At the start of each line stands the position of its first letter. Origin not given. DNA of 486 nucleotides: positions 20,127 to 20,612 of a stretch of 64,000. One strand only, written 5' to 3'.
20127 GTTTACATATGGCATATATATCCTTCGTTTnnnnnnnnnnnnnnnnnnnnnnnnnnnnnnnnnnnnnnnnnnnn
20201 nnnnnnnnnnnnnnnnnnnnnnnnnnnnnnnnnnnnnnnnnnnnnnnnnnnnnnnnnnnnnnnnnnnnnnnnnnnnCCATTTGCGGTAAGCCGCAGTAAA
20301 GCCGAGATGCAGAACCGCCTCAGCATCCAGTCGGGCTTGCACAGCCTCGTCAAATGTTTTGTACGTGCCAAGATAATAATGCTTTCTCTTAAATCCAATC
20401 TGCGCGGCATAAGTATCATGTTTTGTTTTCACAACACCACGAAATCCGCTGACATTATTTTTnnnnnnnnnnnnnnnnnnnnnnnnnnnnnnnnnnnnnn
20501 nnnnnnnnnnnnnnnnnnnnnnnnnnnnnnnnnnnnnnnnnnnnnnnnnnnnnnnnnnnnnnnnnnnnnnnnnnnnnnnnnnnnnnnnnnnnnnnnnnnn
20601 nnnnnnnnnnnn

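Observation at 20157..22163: Tandem paralogs combining 2 or 4 Cys-rich '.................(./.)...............' repeats with a C-terminal AP2 domain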

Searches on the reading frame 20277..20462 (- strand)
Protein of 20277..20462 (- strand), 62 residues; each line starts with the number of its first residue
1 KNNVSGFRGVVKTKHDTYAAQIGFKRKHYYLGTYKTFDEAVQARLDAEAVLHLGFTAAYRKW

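Call 28: search_protein_families(library=pfam, proteins=[window:20277-20462:-], max_evalue=10)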
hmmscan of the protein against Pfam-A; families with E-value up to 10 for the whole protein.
seq(62 aa): 1 family
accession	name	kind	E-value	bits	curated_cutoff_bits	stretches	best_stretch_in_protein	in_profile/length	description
PF00847.26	AP2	-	0.003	18.3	33.3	1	5-42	1-42/54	AP2 domain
